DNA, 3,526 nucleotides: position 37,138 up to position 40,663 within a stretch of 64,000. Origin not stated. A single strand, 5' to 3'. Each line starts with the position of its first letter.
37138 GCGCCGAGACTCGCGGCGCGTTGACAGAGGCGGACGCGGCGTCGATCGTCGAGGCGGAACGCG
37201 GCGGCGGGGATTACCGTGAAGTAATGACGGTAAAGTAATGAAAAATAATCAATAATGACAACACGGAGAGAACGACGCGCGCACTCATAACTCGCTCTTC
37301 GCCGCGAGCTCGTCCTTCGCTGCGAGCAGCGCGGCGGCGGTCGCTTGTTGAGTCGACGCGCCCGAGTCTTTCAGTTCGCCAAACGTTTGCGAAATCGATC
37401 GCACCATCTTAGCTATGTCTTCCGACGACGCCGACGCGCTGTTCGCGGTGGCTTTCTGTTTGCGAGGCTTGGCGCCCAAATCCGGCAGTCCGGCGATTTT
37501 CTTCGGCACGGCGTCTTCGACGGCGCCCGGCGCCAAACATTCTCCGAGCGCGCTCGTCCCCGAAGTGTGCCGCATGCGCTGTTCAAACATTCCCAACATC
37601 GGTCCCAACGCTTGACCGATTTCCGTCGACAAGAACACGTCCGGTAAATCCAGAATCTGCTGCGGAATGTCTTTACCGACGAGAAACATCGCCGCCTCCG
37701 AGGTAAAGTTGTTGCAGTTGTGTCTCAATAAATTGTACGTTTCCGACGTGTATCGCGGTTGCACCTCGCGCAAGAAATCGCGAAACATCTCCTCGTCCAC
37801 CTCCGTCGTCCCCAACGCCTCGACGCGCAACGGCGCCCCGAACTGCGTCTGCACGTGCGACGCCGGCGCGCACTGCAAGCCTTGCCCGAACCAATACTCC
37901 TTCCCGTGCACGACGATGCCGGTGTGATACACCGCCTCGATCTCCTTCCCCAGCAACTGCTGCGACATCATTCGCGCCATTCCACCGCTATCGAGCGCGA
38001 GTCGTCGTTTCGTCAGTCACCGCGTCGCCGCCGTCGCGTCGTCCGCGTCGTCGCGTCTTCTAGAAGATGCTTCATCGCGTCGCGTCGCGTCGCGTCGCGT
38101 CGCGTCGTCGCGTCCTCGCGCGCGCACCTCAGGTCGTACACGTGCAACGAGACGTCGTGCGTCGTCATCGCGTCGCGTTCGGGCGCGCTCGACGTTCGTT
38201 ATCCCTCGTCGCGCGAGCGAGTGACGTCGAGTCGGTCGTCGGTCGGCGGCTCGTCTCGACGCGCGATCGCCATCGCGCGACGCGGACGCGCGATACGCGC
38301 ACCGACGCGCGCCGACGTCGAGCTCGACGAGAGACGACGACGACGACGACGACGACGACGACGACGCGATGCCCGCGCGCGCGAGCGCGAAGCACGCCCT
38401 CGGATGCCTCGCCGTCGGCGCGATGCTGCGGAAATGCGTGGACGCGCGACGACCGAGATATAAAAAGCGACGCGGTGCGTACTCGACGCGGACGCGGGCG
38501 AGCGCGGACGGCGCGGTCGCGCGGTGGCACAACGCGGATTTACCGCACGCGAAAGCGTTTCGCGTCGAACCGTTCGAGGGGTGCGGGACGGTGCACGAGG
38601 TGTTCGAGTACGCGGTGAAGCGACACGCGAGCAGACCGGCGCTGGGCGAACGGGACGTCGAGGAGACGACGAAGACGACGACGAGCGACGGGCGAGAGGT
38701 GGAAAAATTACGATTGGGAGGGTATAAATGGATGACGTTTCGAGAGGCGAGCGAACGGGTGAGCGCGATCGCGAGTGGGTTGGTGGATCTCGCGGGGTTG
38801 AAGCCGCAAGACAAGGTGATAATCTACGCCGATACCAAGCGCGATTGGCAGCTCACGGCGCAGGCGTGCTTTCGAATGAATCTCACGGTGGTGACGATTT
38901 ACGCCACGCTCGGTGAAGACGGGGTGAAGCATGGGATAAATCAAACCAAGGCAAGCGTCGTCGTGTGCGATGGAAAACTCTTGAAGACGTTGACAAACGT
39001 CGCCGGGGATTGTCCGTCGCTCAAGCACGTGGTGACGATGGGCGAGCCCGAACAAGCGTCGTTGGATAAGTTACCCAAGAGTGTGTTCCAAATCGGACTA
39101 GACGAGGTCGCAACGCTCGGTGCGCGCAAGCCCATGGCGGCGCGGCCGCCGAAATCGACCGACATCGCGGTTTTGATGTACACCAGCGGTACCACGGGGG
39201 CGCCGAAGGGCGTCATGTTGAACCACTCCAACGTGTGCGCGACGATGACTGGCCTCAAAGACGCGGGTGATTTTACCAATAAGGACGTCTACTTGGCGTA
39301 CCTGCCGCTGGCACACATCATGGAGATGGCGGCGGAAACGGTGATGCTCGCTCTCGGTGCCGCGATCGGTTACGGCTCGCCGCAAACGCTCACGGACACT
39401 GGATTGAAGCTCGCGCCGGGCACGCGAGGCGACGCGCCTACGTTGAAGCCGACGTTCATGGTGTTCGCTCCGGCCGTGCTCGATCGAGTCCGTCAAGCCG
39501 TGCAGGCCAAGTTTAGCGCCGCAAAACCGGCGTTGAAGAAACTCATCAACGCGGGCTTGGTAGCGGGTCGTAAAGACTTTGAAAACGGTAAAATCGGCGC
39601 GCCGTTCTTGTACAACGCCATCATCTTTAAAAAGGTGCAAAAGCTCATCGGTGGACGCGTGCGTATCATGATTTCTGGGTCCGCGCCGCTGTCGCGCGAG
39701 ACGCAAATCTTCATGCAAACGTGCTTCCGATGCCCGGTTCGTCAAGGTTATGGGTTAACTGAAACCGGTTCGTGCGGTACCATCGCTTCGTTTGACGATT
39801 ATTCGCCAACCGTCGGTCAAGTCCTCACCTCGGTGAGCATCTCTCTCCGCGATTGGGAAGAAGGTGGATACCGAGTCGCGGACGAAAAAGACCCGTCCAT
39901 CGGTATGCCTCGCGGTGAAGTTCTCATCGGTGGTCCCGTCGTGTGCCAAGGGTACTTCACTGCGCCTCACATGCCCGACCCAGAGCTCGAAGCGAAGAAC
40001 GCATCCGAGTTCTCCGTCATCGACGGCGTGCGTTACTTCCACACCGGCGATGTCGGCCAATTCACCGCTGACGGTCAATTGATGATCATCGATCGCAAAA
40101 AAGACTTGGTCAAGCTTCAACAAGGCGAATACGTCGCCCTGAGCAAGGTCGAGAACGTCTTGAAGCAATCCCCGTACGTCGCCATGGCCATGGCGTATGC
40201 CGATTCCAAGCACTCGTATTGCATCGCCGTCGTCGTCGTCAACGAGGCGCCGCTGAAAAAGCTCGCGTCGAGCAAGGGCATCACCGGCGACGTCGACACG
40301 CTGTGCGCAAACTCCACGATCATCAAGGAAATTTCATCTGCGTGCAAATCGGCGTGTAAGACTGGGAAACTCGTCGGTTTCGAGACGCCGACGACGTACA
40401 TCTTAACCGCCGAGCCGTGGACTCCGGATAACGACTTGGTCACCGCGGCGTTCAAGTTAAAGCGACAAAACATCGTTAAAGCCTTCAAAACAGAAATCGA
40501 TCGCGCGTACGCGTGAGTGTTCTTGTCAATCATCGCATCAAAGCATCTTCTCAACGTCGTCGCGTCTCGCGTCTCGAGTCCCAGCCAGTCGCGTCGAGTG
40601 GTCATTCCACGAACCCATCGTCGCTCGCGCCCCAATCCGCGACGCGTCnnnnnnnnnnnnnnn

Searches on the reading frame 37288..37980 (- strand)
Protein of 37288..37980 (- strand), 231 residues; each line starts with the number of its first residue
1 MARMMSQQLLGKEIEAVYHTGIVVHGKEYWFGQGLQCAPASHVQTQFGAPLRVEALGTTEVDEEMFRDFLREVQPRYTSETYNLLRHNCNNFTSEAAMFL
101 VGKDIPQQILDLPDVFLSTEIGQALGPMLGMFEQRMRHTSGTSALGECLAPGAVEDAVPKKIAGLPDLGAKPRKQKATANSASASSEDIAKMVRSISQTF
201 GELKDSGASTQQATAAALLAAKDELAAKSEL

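Call 52: search_protein_families(library=pfam, proteins=[window:37288-37980:-], max_evalue=0.001)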
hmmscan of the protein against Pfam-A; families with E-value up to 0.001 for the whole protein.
window:37288-37980:- (231 aa): 1 family
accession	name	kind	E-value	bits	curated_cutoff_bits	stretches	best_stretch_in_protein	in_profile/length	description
PF05903.20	Peptidase_C97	-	8.5e-36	123.5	29.2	1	2-129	18-150/151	PPPDE putative peptidase domain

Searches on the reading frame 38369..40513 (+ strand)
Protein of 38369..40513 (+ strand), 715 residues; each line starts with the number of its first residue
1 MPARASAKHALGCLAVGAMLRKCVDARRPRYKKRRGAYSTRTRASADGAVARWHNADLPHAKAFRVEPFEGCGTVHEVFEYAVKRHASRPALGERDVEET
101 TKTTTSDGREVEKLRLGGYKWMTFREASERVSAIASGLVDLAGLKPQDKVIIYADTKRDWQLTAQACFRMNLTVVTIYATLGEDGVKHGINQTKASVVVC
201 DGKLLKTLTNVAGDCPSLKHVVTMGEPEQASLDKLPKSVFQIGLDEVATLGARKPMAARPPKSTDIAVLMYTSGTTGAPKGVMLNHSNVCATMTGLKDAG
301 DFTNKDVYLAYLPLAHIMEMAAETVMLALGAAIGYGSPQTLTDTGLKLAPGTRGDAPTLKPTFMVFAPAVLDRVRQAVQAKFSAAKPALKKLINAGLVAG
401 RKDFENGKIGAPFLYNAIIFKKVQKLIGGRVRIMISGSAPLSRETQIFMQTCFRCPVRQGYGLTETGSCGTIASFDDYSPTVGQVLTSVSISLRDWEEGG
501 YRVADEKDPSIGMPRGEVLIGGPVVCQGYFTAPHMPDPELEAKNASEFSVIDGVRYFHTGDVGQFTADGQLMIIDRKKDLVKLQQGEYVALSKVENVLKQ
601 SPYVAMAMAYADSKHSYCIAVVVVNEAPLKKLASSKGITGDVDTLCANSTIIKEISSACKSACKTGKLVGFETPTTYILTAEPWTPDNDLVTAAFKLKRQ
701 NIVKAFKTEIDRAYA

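Call 52: search_protein_families(library=pfam, proteins=[window:38369-40513:+], max_evalue=0.001)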
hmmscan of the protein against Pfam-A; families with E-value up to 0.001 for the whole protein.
window:38369-40513:+ (715 aa): 1 family
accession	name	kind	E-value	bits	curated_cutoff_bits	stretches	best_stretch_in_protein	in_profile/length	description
PF00501.34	AMP-binding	-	1.8e-77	261.2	29.9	1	113-530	16-384/384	AMP-binding enzyme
